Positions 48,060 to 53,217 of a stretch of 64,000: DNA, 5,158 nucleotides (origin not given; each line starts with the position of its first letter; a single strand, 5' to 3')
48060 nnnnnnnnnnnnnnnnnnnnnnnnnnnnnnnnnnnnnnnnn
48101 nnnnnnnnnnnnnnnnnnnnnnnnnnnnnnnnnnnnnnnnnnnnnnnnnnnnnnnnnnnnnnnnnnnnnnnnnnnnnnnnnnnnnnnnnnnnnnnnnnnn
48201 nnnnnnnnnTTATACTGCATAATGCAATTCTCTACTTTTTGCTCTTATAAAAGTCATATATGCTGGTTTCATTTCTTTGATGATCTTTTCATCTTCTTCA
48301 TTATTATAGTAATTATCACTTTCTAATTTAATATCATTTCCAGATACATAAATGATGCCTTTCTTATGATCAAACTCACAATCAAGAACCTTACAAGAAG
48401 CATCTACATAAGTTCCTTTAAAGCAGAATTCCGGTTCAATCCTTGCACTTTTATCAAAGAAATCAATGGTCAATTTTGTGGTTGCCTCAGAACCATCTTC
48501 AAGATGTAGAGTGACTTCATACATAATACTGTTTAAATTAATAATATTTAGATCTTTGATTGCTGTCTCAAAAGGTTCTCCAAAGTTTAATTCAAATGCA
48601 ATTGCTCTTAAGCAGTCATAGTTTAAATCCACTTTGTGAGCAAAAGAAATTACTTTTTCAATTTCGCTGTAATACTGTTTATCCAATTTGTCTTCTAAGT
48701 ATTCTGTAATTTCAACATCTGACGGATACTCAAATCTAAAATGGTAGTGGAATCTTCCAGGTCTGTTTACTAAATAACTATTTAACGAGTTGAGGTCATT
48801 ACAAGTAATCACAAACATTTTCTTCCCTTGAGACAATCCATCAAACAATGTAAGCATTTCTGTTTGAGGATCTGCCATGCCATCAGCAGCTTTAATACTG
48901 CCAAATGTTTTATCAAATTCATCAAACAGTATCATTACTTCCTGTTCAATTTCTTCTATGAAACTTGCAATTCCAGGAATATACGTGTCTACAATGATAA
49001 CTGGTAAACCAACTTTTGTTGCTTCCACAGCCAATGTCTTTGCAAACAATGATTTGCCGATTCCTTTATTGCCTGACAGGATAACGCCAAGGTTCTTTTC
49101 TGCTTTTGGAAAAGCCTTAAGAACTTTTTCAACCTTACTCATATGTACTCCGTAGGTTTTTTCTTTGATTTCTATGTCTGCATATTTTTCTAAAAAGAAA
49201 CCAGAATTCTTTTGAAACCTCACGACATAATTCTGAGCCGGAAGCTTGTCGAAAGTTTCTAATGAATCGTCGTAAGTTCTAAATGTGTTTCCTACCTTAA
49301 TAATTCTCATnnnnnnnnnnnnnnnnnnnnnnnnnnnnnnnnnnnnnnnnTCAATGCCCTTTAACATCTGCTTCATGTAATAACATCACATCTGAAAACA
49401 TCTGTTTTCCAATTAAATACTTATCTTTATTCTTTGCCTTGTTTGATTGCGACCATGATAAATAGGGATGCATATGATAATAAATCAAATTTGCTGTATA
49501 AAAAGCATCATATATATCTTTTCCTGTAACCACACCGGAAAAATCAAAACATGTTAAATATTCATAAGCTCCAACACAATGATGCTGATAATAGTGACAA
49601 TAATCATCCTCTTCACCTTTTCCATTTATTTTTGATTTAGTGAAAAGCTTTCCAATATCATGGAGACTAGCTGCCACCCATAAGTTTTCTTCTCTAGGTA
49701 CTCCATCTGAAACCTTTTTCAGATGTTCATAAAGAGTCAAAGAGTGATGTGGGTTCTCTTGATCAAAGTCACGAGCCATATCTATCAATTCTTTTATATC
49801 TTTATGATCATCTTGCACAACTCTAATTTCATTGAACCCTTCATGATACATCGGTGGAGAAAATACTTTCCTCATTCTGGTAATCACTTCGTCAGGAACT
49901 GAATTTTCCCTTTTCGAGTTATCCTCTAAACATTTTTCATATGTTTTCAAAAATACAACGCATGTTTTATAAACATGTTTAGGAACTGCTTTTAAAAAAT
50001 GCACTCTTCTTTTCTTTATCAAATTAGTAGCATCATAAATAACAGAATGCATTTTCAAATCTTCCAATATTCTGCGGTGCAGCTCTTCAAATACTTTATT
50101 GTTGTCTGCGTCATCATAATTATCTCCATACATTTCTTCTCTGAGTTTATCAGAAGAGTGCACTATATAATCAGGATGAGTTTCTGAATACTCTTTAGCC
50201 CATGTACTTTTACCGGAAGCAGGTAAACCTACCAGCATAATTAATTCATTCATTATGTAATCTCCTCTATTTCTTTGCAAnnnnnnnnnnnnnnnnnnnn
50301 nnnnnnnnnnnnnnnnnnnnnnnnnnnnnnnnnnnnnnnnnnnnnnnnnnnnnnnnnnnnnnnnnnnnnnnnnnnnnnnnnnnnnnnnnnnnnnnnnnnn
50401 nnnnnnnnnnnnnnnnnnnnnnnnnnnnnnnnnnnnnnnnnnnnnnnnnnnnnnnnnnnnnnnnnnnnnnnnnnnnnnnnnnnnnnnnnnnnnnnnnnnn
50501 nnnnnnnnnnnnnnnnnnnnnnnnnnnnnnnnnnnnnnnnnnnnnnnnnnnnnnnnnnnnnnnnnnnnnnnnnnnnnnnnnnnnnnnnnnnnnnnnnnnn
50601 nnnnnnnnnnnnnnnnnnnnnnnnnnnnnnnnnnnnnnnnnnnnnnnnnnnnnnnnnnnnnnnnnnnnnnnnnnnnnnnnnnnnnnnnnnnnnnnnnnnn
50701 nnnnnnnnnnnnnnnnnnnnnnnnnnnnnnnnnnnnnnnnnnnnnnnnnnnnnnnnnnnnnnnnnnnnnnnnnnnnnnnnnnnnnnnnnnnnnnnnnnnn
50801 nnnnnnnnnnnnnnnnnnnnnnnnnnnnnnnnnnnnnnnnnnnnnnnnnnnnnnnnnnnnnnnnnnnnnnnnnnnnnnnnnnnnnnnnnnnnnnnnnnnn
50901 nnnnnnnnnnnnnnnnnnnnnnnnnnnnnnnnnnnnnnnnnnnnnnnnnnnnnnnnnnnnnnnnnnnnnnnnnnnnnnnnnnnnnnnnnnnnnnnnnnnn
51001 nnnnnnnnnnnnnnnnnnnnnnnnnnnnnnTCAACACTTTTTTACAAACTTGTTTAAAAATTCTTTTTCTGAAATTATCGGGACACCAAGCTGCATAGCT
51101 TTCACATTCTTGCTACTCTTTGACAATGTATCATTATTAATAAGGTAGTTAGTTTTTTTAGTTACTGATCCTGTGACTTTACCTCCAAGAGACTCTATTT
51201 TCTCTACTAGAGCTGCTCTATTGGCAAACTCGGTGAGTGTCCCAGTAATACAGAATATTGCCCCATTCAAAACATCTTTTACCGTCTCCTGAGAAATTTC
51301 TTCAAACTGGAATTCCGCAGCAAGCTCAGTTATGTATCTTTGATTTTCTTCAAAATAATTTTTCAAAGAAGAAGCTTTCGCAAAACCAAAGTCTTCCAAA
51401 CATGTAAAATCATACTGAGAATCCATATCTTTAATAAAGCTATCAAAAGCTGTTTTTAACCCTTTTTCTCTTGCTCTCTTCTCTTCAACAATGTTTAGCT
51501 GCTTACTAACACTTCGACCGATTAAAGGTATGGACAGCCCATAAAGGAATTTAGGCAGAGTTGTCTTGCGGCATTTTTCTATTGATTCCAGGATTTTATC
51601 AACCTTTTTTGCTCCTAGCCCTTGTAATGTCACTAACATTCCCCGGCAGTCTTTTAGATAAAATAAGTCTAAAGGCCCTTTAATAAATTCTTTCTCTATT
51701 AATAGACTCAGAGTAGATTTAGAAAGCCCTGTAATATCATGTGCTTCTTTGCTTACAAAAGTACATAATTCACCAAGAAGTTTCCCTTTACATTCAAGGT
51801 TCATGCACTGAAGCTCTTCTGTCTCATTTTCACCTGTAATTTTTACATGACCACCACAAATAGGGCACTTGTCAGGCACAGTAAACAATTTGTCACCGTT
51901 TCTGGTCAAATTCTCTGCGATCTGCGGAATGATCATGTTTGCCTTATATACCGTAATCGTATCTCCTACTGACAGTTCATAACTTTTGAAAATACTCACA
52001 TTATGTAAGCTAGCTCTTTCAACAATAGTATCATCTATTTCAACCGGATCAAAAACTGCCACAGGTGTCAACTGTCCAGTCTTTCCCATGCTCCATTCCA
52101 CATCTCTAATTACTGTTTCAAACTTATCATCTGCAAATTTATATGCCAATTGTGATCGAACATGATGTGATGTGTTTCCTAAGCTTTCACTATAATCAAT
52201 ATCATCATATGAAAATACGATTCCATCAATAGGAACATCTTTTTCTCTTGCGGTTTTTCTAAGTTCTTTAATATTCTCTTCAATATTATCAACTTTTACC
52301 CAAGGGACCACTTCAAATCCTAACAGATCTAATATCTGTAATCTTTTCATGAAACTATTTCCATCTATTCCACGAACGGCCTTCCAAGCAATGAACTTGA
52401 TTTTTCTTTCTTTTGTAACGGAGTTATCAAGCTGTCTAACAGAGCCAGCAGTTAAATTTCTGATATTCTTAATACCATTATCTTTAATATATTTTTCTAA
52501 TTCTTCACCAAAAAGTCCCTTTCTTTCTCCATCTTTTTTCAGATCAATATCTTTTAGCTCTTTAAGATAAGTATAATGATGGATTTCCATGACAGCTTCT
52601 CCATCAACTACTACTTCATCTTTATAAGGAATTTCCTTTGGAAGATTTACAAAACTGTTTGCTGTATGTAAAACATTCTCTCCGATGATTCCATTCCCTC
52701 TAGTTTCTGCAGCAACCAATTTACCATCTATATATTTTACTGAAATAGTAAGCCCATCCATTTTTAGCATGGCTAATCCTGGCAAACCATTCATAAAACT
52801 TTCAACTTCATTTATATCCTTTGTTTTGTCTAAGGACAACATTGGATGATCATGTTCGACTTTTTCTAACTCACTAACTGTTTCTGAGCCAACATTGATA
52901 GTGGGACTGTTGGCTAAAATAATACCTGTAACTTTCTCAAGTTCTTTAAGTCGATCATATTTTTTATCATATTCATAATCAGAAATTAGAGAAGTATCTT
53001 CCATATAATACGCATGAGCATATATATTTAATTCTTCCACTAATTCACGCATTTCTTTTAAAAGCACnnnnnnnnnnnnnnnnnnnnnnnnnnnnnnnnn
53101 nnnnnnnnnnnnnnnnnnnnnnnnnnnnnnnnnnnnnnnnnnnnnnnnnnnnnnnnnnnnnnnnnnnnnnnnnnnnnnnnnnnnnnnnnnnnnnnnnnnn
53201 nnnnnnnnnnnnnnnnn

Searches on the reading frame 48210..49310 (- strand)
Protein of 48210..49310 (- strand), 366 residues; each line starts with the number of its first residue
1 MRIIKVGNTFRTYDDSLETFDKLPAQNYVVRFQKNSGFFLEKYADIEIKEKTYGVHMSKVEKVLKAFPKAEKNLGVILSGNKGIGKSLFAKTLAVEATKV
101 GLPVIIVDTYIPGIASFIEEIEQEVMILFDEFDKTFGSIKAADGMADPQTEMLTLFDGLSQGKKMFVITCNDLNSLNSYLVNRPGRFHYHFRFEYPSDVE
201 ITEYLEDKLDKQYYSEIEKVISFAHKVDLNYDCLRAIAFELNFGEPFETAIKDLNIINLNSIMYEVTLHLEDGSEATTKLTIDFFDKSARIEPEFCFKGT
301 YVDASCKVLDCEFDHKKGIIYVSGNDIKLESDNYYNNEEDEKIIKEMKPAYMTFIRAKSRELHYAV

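Call 15: search_protein_families(library=pfam, proteins=[window:48210-49310:-], max_evalue=0.001)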
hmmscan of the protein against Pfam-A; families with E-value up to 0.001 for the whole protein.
window:48210-49310:- (366 aa): 4 families
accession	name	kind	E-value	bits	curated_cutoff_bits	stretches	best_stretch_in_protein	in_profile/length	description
PF00004.35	AAA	-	6.9e-12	46.4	21.2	1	76-194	1-130/131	ATPase family associated with various cellular activities (AAA)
PF20720.3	nSTAND3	-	1.6e-07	31.6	27.2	1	65-172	9-112/155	Novel STAND NTPase 3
PF05729.18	NACHT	-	6e-05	23.4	26.7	0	76-99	3-26/167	NACHT domain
PF05673.19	DUF815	-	0.00015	21.4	23.8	1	57-131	37-115/249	Protein of unknown function (DUF815)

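Call 91: search_protein_families(library=phrogs, proteins=[window:48210-49310:-], max_evalue=0.001)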
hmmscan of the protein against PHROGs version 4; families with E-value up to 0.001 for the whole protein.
window:48210-49310:- (366 aa): 6 families
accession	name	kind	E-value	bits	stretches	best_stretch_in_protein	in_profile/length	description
phrog_2376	-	other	1.3e-108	364.6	1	1-353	1-347/363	ATPase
phrog_10401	-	other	9.2e-07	28.9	1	71-266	458-621/667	ATPase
phrog_3757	-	unknown function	9.7e-07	29.5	1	69-214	122-274/367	-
phrog_7485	-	unknown function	7.1e-06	26.2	1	74-207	228-373/430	-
phrog_8638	-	unknown function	1.7e-05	24.6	1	75-212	307-455/568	-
phrog_168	-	DNA, RNA and nucleotide metabolism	9.3e-05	23.2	1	60-198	29-162/314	clamp loader of DNA polymerase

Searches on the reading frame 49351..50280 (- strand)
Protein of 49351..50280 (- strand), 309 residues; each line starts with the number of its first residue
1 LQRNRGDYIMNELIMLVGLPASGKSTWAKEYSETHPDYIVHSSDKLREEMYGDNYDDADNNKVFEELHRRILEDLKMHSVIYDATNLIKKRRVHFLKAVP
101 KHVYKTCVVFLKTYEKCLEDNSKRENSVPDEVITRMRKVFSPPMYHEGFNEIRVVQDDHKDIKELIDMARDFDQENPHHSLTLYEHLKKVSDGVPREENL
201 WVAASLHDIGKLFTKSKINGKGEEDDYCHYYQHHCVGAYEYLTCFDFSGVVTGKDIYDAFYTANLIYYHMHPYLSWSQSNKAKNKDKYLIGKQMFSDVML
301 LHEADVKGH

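Call 15: search_protein_families(library=pfam, proteins=[window:49351-50280:-], max_evalue=0.001)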
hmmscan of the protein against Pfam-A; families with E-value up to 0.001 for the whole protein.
window:49351-50280:- (309 aa): 6 families
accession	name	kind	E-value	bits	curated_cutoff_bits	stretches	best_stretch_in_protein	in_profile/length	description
PF13671.12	AAA_33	-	8.5e-21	75.2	27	1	13-143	1-143/143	AAA domain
PF08433.16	KTI12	-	2.2e-13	50.8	22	1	13-143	3-140/271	Chromatin associated protein KTI12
PF13238.12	AAA_18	-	9e-06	26.6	29.4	1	14-98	1-87/128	AAA domain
PF01591.24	6PF2K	-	2e-05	24.5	27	0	13-109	15-129/223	6-phosphofructo-2-kinase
PF01966.28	HD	-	7.4e-05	23.5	22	1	179-271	4-87/116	HD domain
PF13207.12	AAA_17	-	0.00017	22.3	27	1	17-115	1-112/136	AAA domain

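Call 18: search_solved_structures(query=window:49351-50280:-, max_evalue=1, show_alignments=2)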
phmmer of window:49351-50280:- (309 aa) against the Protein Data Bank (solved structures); distinct sequences matched with E-value up to 1: 21.
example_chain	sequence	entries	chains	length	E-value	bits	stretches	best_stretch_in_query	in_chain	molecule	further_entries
3a4l_A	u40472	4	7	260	1.8e-09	41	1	13-163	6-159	L-seryl-tRNA(Sec) kinase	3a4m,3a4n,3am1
3adb_A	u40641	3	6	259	2.1e-09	40.8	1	12-163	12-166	L-seryl-tRNA(Sec) kinase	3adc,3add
4gp7_A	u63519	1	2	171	7.2e-09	39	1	12-165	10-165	Metallophosphoesterase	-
4jst_A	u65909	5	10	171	8.3e-09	38.8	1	12-165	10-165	Metallophosphoesterase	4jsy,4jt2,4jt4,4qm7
4gp6_A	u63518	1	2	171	3.8e-08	36.6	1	12-164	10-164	Metallophosphoesterase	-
4mde_A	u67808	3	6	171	1.2e-07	35.1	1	12-165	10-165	Metallophosphoesterase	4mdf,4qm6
1ly1_A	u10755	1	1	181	4.1e-05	26.7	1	10-139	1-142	polynucleotide kinase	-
1ltq_A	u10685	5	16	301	0.00018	24.6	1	10-138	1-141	POLYNUCLEOTIDE KINASE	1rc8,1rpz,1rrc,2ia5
9d8a_A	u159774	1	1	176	0.0005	23.1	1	10-122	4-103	Rhizopus azygosporus Kinase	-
4xrp_A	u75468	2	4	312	0.0012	21.9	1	10-89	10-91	Pnkp1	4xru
9drz_A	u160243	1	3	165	0.0012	21.8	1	10-126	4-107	p-loop containing nucleoside triphosphatehydrolase protein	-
5jzv_A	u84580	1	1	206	0.021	17.8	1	2-73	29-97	Adenylate kinase isoenzyme 6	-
3iij_A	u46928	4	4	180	0.043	16.8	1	8-73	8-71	Coilin-interacting nuclear ATPase protein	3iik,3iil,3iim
1rkb_A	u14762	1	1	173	0.082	15.8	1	14-74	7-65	Protein AD-004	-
3u7g_A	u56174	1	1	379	0.087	15.8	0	80-155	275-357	Bifunctional polynucleotide phosphatase/kinase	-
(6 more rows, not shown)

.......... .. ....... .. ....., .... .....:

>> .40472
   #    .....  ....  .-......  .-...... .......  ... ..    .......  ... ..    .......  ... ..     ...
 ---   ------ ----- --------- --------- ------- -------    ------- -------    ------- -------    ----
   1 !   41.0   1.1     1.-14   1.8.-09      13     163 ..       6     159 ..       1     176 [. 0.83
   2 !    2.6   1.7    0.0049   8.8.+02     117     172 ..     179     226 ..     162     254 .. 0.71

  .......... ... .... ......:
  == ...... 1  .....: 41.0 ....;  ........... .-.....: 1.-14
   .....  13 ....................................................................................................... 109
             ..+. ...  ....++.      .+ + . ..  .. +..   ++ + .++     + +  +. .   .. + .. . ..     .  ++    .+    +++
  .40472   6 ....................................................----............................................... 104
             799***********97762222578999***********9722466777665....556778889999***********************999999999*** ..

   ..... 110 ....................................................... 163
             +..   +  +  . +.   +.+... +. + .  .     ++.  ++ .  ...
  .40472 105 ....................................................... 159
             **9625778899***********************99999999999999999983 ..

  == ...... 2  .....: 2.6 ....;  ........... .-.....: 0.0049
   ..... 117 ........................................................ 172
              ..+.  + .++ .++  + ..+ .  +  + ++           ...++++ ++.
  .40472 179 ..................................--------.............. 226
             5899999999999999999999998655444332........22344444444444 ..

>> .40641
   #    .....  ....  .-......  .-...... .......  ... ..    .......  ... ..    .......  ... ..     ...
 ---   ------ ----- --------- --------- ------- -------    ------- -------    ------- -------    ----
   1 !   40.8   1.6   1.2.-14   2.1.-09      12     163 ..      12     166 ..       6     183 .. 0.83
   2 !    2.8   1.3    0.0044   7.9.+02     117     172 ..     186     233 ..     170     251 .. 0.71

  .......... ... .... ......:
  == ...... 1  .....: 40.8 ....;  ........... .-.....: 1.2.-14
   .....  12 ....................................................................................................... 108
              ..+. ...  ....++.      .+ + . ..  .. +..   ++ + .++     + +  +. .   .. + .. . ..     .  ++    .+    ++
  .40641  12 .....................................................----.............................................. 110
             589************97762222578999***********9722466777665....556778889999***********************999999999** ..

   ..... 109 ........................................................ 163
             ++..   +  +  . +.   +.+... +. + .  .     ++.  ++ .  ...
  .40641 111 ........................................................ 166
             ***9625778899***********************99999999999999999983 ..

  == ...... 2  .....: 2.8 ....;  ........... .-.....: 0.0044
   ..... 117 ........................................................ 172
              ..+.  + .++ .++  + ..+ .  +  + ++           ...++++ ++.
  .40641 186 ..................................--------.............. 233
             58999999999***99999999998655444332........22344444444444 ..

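Call 91: search_protein_families(library=phrogs, proteins=[window:49351-50280:-], max_evalue=0.001)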
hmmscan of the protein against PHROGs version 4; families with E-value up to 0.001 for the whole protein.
window:49351-50280:- (309 aa): 5 families
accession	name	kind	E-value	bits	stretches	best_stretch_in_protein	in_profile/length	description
phrog_6931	-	unknown function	9.9e-34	118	2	9-155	183-339/343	-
phrog_505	-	other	8.7e-21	75.6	1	10-147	1-147/295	polynucleotide kinase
phrog_2071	-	other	7.5e-18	66.3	1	10-141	15-142/282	ATPase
phrog_8238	-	DNA, RNA and nucleotide metabolism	3.7e-07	29.6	1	10-136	1-136/737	RNA ligase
phrog_10255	-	other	1.5e-05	25.9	1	12-63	2-51/230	kinase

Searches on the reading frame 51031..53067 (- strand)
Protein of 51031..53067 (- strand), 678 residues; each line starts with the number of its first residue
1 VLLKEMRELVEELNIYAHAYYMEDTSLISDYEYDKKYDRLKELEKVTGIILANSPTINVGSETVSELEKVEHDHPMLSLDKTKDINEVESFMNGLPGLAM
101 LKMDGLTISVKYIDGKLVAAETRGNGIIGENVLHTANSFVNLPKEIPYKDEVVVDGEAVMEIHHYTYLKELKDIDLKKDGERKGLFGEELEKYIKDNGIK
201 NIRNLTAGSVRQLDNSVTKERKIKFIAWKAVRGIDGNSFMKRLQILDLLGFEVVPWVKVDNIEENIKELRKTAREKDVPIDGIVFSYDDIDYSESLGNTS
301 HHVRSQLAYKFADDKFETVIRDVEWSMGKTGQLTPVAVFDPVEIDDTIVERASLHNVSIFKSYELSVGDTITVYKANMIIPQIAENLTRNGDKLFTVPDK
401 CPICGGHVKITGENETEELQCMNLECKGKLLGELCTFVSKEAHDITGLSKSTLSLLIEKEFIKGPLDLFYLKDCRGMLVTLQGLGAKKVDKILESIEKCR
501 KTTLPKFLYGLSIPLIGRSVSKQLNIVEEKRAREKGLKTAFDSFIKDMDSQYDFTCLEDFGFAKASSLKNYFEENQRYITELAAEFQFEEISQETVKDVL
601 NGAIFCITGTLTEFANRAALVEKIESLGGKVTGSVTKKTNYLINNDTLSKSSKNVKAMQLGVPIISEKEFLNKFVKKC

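Call 15: search_protein_families(library=pfam, proteins=[window:51031-53067:-], max_evalue=0.001)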
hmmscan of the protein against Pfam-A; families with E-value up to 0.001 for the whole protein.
window:51031-53067:- (678 aa): 4 families
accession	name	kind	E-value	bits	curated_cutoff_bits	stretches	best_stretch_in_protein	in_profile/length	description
PF01653.23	DNA_ligase_aden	-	2.9e-37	129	27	1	65-312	2-251/253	NAD-dependent DNA ligase adenylation domain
PF03120.22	DNA_ligase_OB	-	1.1e-24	86.6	32.9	1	317-390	1-74/79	NAD-dependent DNA ligase OB-fold domain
PF00533.33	BRCT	-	3.8e-10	40.3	21.3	1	598-671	4-75/78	BRCA1 C Terminus (BRCT) domain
PF12738.14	PTCB-BRCT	-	2.8e-05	24.5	22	1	613-666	9-60/63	twin BRCT domain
